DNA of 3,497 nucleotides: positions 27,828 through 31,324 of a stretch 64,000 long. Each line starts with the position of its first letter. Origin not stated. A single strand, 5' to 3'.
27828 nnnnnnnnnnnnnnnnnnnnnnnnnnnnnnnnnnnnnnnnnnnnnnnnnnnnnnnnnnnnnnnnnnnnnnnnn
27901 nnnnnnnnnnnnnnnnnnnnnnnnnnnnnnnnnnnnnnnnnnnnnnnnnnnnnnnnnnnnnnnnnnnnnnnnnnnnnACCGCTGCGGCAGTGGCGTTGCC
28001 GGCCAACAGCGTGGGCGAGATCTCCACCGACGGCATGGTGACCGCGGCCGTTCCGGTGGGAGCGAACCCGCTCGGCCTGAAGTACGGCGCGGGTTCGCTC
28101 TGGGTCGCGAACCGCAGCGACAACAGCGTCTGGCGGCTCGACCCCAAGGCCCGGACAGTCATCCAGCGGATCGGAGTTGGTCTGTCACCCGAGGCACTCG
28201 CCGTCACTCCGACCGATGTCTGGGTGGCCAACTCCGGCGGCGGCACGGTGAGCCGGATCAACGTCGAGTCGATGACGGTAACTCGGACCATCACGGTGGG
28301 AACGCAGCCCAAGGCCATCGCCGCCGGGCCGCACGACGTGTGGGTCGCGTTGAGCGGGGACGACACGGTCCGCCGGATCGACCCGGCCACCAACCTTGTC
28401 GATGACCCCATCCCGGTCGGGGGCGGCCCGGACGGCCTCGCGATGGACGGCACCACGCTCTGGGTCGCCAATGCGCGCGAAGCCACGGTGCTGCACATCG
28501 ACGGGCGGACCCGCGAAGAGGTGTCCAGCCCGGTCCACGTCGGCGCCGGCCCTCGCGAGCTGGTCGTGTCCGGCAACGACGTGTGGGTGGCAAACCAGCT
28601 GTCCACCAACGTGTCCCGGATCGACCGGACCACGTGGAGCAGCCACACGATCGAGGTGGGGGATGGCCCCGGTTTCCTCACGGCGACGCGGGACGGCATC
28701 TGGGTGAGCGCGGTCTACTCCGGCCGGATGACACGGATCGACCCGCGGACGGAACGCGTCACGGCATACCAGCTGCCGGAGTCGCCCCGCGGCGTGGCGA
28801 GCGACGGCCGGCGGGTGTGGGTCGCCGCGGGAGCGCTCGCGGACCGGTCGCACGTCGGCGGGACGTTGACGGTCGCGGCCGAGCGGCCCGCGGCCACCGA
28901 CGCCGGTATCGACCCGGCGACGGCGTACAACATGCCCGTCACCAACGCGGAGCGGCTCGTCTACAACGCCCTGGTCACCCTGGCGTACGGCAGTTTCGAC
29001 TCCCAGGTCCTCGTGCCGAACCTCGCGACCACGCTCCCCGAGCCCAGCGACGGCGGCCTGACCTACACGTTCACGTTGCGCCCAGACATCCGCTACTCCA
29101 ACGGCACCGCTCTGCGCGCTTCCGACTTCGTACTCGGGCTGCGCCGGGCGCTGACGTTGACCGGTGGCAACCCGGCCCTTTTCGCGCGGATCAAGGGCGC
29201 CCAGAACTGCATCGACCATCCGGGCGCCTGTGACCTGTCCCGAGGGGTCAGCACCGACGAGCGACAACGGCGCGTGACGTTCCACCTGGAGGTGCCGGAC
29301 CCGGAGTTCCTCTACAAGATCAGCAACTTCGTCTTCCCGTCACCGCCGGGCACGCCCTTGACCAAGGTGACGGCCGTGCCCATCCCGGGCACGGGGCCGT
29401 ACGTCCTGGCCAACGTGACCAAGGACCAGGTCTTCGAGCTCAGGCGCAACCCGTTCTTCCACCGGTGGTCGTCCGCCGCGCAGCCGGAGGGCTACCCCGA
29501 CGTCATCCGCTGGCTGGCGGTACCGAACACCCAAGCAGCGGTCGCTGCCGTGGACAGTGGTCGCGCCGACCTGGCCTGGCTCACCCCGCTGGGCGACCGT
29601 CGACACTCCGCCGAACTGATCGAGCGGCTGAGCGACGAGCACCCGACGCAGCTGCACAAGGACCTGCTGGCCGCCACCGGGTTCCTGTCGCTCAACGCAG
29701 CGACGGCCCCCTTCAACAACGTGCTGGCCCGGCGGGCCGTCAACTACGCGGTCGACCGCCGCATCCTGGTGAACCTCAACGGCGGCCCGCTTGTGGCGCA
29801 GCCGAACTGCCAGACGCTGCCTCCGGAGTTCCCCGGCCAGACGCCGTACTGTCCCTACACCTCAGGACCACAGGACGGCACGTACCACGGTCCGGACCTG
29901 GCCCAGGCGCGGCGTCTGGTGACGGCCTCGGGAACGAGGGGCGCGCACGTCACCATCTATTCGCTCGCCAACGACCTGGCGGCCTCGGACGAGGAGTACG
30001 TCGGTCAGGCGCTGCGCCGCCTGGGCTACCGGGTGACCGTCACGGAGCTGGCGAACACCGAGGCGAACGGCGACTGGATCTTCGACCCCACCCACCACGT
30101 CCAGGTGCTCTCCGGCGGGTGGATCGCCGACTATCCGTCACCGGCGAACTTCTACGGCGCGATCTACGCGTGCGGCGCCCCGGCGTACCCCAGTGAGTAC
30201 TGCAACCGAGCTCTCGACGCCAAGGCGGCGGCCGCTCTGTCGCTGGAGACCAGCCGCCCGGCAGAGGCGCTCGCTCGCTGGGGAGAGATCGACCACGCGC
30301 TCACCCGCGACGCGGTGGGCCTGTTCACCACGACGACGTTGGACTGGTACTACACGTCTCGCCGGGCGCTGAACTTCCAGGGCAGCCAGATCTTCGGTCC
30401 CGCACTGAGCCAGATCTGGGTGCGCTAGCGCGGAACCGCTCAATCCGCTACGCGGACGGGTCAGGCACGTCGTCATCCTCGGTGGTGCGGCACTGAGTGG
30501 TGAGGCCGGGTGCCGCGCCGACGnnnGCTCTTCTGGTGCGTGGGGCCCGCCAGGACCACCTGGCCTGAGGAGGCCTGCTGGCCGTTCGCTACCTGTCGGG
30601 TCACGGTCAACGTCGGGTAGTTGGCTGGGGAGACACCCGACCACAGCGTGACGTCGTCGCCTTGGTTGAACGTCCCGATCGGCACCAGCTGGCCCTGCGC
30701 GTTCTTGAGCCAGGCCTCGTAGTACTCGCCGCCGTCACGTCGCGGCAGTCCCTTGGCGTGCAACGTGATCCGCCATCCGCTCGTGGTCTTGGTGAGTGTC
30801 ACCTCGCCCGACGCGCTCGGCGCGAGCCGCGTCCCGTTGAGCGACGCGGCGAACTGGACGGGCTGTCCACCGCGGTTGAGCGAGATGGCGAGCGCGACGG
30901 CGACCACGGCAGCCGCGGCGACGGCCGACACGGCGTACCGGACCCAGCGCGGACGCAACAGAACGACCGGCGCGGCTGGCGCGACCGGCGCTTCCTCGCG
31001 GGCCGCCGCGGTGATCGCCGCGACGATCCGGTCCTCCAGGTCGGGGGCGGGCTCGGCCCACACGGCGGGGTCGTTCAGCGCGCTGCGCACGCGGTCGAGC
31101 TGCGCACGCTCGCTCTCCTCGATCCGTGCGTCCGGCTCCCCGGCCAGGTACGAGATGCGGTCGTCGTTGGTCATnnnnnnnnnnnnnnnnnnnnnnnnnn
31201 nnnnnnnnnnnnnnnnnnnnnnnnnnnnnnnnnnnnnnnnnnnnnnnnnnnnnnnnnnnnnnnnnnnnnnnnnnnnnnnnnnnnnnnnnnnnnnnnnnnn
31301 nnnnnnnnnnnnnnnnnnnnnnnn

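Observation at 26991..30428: ToxR-like one-component regulator: SARP DNA-binding domain, one TM helix, 7-bladed propeller and a family-5 solute-binding protein in one 1145-aa chain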

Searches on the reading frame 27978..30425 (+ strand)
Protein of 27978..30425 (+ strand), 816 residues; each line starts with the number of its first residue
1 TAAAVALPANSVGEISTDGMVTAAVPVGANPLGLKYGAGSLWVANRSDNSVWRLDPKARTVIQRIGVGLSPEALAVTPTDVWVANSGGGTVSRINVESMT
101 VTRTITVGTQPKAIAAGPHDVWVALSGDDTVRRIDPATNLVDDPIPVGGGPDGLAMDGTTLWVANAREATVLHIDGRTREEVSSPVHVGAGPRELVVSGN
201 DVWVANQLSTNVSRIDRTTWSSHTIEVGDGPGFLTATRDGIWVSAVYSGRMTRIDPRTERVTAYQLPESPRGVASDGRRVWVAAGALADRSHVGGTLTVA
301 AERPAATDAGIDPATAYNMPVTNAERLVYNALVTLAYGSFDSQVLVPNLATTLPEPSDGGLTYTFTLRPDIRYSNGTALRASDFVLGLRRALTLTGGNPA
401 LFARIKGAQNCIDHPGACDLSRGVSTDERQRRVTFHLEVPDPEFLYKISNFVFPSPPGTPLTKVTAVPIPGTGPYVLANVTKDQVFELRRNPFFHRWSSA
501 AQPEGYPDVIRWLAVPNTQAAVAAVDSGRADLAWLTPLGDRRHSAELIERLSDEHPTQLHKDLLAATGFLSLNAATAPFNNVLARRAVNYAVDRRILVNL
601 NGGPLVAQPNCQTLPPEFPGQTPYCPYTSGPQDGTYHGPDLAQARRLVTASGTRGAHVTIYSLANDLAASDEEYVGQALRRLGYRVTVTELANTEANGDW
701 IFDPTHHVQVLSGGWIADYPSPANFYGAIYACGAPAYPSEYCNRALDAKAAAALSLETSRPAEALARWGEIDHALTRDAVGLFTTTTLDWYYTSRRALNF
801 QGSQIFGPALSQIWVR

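Call 91: find_related_loci(query=A3, collection=metagenome_contigs, flank=6000)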
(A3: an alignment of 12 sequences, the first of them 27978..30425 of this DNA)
Query A3 (816 aa) in metagenome_contigs; peptide patterns used: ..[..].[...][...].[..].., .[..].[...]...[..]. (x = any residue, [..] = any of these).
600 stretches matched a pattern (row limit reached: there are more); 474 encode a relative of the query (tblastn E <= 1e-3); the best 80 are kept; 80 distinct loci.
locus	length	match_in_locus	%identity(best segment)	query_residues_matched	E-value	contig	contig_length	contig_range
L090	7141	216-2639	43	7-816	9e-178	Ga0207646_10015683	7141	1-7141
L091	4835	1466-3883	42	2-816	2e-176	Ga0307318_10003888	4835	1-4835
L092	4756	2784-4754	49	7-658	2e-173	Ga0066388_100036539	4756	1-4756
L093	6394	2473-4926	42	3-816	4e-167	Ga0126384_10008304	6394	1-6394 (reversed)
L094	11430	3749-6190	41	3-816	2e-165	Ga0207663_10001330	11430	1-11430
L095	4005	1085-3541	41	5-816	2e-169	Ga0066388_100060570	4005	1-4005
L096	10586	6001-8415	41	7-816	8e-163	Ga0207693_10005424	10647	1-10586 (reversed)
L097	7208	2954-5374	39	7-816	9e-161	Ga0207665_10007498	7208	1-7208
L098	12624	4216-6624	38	9-816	2e-148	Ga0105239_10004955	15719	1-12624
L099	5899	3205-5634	37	19-815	3e-146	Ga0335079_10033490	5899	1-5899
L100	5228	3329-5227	44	7-644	3e-145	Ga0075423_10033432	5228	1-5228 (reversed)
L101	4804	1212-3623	38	6-816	6e-146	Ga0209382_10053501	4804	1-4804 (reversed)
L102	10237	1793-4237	37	9-816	2e-141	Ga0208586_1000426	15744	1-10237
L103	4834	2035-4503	37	36-816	2e-141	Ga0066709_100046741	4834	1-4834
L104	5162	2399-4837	37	11-816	9e-140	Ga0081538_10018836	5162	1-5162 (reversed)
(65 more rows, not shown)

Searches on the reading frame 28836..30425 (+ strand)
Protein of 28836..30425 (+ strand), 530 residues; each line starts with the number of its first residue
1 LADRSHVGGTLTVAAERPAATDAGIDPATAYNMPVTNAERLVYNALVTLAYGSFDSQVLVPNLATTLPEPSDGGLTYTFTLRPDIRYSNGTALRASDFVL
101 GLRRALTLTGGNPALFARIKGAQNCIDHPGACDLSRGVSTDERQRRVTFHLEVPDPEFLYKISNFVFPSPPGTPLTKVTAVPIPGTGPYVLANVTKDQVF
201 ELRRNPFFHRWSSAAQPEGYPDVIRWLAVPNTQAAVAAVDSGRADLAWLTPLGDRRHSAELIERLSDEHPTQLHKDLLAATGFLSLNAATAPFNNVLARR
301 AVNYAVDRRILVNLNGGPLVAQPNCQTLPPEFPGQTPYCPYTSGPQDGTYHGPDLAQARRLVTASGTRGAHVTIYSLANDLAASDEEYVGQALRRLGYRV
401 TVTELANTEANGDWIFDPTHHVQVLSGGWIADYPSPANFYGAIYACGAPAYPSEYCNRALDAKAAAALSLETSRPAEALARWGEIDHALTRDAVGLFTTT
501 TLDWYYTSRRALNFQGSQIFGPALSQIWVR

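Call 41: search_solved_structures(query=window:28836-30425:+, max_evalue=1e-8, show_alignments=5)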
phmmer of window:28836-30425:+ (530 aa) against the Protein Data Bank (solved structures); distinct sequences matched with E-value up to 1e-8: 20.
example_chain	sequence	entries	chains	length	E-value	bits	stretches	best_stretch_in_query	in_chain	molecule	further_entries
8upi_A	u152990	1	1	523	1.2e-32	116.7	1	7-493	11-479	Peptide ABC transporter substrate-binding protein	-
2wok_A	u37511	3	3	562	3.5e-20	75.6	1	8-443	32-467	CLAVULANIC ACID BIOSYNTHESIS OLIGOPEPTIDE BINDING PROTEIN 2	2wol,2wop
9rd1_A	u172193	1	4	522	5e-14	55.3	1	25-493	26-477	Periplasmic oligopeptide-binding protein OppA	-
3tcf_A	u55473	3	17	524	5.1e-14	55.3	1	25-493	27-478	Periplasmic oligopeptide-binding protein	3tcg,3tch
3m8u_A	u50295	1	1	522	1.5e-12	50.4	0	174-514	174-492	Heme-binding protein A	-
4toz_A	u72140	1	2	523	2.2e-12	49.8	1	22-469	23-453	Periplasmic murein peptide-binding protein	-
3o9p_A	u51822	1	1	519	3.1e-12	49.4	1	22-469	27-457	Periplasmic murein peptide-binding protein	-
1b05_A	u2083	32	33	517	7.9e-12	48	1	75-470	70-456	PERIPLASMIC OLIGOPEPTIDE-BINDING PROTEIN | PROTEIN (OLIGO-PEPTIDE BINDING PROTEIN) | PERIPLASMIC OLIGO-PEPTIDE BINDING PROTEIN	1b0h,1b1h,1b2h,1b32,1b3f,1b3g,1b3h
6dqq_A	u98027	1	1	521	4.2e-11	45.6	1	24-317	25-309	Periplasmic oligopeptide-binding protein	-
6dqr_A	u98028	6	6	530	4.5e-11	45.5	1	24-317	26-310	Periplasmic oligopeptide-binding protein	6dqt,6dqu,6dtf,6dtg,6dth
4faj_A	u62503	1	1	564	2.7e-10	42.9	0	23-158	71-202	PrgZ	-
1uqw_A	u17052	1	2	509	3.8e-10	42.5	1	54-433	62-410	PUTATIVE BINDING PROTEIN YLIB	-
2z23_A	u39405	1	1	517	6.8e-10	41.6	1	25-445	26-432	Periplasmic oligopeptide-binding protein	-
2noo_A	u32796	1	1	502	4.8e-09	38.8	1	38-313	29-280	Nickel-binding periplasmic protein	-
3qim_A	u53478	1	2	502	9.2e-09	37.9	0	38-313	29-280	Nickel-binding periplasmic protein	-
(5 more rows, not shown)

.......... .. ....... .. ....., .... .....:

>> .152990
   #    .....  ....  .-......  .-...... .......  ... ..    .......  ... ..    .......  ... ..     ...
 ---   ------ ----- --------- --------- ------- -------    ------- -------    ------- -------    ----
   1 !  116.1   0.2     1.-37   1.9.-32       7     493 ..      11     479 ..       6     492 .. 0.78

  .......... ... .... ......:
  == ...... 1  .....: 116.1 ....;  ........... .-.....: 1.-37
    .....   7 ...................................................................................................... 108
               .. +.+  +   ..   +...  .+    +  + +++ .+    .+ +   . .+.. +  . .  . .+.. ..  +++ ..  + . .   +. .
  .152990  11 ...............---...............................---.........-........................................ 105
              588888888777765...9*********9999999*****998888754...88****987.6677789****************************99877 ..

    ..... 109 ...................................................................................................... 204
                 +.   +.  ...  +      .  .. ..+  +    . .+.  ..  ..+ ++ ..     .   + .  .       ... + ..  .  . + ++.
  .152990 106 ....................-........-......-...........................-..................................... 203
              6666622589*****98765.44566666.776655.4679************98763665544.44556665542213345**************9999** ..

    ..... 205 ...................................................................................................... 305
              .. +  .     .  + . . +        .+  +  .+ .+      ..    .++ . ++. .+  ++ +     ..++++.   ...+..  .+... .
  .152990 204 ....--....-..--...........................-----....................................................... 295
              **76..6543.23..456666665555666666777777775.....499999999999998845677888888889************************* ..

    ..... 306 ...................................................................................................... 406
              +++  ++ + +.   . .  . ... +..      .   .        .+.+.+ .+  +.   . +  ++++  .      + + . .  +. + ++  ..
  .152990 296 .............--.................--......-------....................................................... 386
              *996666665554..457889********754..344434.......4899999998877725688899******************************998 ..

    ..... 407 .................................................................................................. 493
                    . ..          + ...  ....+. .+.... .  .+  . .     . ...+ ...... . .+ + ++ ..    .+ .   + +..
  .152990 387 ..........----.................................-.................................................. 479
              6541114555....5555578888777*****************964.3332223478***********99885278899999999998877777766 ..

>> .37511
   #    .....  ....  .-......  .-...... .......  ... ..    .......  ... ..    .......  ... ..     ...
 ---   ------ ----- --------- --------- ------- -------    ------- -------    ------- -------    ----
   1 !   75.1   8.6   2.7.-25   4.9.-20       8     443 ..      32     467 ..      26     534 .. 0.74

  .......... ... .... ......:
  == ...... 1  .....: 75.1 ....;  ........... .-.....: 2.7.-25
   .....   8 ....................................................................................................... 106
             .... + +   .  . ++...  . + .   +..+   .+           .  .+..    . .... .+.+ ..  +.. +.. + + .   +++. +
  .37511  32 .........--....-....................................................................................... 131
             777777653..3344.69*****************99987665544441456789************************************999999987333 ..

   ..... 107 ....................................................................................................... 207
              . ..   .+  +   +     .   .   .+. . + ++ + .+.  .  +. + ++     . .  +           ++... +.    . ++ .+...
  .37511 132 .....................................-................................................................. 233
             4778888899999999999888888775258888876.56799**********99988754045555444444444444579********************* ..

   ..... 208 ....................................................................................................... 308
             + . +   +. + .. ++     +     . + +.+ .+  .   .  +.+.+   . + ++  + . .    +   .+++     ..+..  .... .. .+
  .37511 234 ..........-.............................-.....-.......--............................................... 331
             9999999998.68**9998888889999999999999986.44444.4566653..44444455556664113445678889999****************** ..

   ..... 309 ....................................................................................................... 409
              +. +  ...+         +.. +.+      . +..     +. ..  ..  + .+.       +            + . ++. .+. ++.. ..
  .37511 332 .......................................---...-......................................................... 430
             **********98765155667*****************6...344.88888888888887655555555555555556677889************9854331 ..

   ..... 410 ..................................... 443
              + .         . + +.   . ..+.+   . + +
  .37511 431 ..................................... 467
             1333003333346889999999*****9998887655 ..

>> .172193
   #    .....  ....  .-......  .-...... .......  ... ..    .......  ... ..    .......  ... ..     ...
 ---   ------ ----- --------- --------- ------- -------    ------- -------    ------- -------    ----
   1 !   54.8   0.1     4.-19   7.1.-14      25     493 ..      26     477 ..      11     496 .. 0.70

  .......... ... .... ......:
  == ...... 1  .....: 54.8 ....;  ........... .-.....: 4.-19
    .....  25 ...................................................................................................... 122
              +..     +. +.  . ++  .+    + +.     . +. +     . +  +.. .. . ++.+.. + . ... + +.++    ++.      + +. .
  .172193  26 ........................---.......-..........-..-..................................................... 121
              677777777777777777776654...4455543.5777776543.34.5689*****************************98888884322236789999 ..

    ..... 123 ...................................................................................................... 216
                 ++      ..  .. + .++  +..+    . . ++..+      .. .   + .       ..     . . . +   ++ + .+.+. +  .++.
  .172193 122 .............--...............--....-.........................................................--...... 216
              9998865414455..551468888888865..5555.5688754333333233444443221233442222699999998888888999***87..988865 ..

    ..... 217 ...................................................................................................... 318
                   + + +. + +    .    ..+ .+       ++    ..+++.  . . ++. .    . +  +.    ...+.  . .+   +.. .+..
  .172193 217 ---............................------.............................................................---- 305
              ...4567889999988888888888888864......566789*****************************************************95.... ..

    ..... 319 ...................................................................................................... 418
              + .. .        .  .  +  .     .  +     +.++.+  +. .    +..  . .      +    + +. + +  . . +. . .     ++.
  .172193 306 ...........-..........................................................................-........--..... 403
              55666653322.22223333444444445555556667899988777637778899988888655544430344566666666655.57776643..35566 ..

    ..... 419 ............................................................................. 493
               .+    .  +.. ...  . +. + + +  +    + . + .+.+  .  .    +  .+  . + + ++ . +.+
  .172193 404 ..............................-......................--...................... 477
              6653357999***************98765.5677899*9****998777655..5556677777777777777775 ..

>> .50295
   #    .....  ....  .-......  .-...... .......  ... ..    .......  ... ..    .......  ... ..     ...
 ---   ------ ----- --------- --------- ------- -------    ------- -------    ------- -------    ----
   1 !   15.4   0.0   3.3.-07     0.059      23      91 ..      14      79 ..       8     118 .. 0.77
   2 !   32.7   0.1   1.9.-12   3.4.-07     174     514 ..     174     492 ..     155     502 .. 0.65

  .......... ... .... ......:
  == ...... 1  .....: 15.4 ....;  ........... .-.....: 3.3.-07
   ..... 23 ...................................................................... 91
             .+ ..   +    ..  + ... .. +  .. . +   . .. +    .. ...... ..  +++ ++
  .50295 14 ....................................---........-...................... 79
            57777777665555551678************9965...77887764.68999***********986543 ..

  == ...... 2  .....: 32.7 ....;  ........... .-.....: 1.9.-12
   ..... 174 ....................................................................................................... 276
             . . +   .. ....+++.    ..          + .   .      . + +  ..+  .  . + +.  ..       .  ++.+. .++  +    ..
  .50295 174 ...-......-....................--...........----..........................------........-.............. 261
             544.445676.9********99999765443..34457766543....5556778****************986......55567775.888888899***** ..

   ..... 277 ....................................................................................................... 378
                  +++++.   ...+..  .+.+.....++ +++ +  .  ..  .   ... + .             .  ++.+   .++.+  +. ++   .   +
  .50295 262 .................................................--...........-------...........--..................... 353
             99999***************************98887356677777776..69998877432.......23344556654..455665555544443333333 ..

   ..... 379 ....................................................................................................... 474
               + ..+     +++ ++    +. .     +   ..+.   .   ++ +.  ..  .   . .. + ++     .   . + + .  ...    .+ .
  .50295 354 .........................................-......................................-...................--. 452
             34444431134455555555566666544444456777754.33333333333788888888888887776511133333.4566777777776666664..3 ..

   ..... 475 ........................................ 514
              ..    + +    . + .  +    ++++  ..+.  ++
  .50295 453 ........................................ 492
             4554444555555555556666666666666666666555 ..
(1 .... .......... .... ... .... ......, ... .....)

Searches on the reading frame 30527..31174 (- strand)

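Call 8: search_protein_families(library=pfam, proteins=[window:30527-31174:-], max_evalue=0.001)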
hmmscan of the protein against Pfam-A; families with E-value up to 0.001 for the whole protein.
window:30527-31174:- (216 aa): 1 family
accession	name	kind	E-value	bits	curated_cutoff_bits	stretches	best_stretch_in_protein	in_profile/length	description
PF10099.14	RskA_C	-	1.3e-12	48.6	29.4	1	84-205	2-134/135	Anti-sigma-K factor rskA, C-terminal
